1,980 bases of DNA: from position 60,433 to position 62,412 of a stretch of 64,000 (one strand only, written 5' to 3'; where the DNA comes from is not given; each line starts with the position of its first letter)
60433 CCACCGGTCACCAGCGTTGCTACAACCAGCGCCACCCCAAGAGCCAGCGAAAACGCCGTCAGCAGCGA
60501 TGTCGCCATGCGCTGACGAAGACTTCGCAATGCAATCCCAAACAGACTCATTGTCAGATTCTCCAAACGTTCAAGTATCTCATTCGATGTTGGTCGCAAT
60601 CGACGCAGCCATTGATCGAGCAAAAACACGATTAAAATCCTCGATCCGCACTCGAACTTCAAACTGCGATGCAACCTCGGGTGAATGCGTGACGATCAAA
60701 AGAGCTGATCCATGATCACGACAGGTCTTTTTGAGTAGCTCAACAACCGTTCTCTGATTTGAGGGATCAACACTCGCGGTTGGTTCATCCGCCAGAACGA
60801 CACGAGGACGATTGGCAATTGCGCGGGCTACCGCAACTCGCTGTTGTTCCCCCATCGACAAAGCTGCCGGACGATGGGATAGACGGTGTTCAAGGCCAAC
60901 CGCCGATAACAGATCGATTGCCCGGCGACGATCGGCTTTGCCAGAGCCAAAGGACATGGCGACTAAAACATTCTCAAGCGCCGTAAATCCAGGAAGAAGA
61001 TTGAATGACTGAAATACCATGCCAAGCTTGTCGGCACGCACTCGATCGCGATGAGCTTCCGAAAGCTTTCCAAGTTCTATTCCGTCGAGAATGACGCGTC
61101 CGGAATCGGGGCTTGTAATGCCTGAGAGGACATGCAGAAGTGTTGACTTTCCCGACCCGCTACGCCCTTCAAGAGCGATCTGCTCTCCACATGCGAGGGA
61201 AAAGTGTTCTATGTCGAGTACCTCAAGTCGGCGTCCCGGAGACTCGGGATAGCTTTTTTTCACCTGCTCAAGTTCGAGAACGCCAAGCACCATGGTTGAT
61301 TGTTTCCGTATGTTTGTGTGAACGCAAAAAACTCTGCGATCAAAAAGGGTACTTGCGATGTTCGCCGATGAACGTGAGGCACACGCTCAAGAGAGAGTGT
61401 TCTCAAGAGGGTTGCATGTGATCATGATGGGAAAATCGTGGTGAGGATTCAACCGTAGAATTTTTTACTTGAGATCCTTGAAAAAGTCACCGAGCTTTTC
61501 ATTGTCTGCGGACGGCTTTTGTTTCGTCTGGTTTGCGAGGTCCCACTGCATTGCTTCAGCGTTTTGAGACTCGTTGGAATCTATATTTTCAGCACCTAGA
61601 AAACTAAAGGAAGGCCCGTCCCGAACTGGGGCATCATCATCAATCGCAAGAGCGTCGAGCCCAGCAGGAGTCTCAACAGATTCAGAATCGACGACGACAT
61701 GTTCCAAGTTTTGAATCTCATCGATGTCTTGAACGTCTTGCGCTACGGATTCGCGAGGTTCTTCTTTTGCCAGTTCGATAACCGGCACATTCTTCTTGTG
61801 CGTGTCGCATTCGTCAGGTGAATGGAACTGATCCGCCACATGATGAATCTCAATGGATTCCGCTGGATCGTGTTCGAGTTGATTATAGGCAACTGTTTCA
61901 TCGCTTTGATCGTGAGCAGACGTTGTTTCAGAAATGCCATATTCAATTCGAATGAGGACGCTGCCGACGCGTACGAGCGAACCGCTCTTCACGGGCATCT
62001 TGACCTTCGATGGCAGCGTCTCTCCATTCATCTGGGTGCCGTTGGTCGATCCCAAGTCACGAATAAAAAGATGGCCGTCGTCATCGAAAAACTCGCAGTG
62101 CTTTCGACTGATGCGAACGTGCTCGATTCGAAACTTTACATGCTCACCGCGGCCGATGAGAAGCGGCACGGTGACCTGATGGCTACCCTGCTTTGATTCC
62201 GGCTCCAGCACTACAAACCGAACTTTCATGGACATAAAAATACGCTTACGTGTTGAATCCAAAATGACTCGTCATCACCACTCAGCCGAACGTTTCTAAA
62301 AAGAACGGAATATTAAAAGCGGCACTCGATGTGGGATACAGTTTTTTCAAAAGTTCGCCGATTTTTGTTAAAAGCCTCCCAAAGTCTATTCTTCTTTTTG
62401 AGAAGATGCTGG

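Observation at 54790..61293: Co-directional, partly overlapping ABC (MacB/FtsX-type) cluster with duplicated CPFC-protein and CCFG(DUF3299-like) genes: candidate undescribed envelope system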

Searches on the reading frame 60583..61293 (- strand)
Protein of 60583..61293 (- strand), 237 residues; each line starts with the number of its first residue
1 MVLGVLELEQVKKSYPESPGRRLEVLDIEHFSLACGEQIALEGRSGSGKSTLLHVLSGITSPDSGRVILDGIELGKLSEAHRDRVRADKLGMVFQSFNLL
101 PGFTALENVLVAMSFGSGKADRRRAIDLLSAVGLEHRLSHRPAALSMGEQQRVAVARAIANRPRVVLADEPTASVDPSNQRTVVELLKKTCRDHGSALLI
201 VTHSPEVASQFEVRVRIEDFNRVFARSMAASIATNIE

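Call 3: search_protein_families(library=pfam, proteins=[window:60583-61293:-], max_evalue=0.1)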
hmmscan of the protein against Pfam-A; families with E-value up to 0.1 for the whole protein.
window:60583-61293:- (237 aa): 10 families
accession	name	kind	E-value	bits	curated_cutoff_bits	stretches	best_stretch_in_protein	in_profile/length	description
PF00005.33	ABC_tran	-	1.3e-32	113.7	25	1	30-173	5-137/137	ABC transporter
PF13304.12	AAA_21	-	2e-10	41.7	27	1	142-207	235-302/304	AAA domain, putative AbiEii toxin, Type IV TA system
PF13175.12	AAA_15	-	0.00072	19.7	32.1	1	160-208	326-374/374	AAA ATPase domain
PF02463.25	SMC_N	-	0.0013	18.7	40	1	144-218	136-212/220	RecF/RecN/SMC N terminal domain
PF13555.12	AAA_29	-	0.0019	18.3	27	1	37-57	23-43/61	P-loop containing region of AAA domain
PF05729.18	NACHT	-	0.0053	17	26.7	1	38-56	2-20/167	NACHT domain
PF13481.12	AAA_25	-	0.029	14.5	27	0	36-57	33-54/195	AAA domain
PF13166.12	AAA_13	-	0.041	13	36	0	161-215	525-581/713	AAA domain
PF13558.12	SbcC_Walker_B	-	0.061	14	27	0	159-188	60-89/90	SbcC/RAD50-like, Walker B motif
PF03193.22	RsgA_GTPase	-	0.061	13.6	30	1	37-61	107-131/174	RsgA GTPase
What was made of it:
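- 60580..61293 (-): ABC ATPase (237 aa). It belongs to the LolD / MacB-NBD-like class and has intact Walker A (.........), signature-like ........, Walker B (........) and H-loop (VTHS). PF00005 at 113.7 bits (call 3).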

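Call 4: search_protein_families(library=ncbifam, proteins=[window:60583-61293:-], max_evalue=0.1)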
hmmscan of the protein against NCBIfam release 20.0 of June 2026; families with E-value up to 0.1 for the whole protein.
window:60583-61293:- (237 aa): 192 families (the best 25 are shown)
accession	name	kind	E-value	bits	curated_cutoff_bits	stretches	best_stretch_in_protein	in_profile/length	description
TIGR02211.1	LolD_lipo_ex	equivalog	9.2e-60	201.9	307.75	1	5-219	1-216/221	lipoprotein-releasing ABC transporter ATP-binding protein LolD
NF008639.0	PRK11629.1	equivalog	5.4e-57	192.9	360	1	7-219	8-221/234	lipoprotein-releasing ABC transporter ATP-binding protein LolD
NF007879.0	PRK10584.1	equivalog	4.5e-51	173.8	336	1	5-219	6-221/228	putative ABC transporter ATP-binding protein YbbA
TIGR02982.1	heterocyst_DevA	subfamily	4.9e-50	170.2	295.8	1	5-209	1-206/220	ABC exporter ATP-binding subunit, DevA family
TIGR02673.1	FtsE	equivalog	2e-48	164.9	264.85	1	6-215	2-207/214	cell division ATP-binding protein FtsE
TIGR03608.1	L_ocin_972_ABC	subfamily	4.1e-48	163.6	254.85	1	10-215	3-204/206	putative bacteriocin export ABC transporter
TIGR02315.1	ABC_phnC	equivalog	1.9e-46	158.5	266.1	1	5-215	1-216/243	phosphonate ABC transporter ATP-binding protein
NF007826.0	PRK10535.1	equivalog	2.7e-46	158.1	966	1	5-222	4-221/648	macrolide ABC transporter ATP-binding protein/permease MacB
NF038007.1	ABC_ATP_DarD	equivalog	2.2e-43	148.3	375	1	6-215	2-210/218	darobactin export ABC transporter ATP-binding protein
TIGR03005.1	ectoine_ehuA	equivalog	4.4e-43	147.3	345.4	1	22-223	12-225/252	ectoine/hydroxyectoine ABC transporter ATP-binding protein EhuA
NF007027.0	PRK09493.1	equivalog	5.8e-42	143.7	379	1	7-219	3-210/240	glutamine ABC transporter ATP-binding protein GlnQ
TIGR02314.1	ABC_MetN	equivalog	8.8e-40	136.8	499.7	1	6-219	2-215/343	methionine ABC transporter ATP-binding protein MetN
TIGR01186.1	proV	subfamily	1.1e-36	126.7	326.6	1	21-214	5-199/363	betaine/proline/choline family ABC transporter ATP-binding protein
TIGR02857.1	CydD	equivalog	7.5e-36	124.2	435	1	6-214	322-526/529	thiol reductant ABC exporter subunit CydD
NF006987.0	PRK09452.1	equivalog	3.5e-34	118.1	482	1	5-215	17-218/378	spermidine/putrescine ABC transporter ATP-binding protein PotA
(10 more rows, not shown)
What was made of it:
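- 60580..61293 (-): Best NCBIfam matches are LolD, YbbA, DevA, FtsE and MacB, all below their cut-offs (call 4).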

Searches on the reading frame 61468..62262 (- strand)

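Call 3: search_protein_families(library=pfam, proteins=[window:61468-62262:-], max_evalue=0.1)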
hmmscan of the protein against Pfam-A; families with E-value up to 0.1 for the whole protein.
window:61468-62262:- (265 aa): 2 families
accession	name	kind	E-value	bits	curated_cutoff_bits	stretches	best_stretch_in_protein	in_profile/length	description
PF00498.31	FHA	-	1.1e-15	58.2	20.7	1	35-100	2-67/67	FHA domain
PF16697.10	Yop-YscD_cpl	-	3.4e-05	24.5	33.2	1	35-106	20-90/94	Inner membrane component of T3SS, cytoplasmic domain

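Call 4: search_protein_families(library=ncbifam, proteins=[window:61468-62262:-], max_evalue=0.1)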
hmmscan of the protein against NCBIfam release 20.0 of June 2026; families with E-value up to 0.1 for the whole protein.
window:61468-62262:- (265 aa): 6 families
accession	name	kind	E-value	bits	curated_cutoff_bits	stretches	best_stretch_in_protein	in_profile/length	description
NF049868.1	FhaB_Rv0019c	equivalog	2.3e-11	44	125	1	27-105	80-157/158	FHA domain-containing protein FhaB/FipA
TIGR03354.1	VI_FHA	hypoth_equivalog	1.1e-09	38.7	120.25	1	34-208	26-203/420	type VI secretion system-associated FHA domain protein TagH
NF052573.1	HisKinEspAMyxo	equivalog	1.5e-07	29.8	1400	1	35-102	49-114/755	serine histidine kinase EspA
NF033760.1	gliding_GltG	equivalog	4.4e-07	28.8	650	1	36-176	28-157/650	adventurous gliding motility protein GltG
NF041660.2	oxygluDhInhib_OdhI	equivalog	2.8e-06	27.2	200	1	38-87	62-111/130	oxoglutarate dehydrogenase inhibitor Odhl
NF052403.1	ESX1TransRegEspM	equivalog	0.0051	15.7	550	1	31-128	28-123/367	ESX-1 type VII secretion system transcriptional regulator EspM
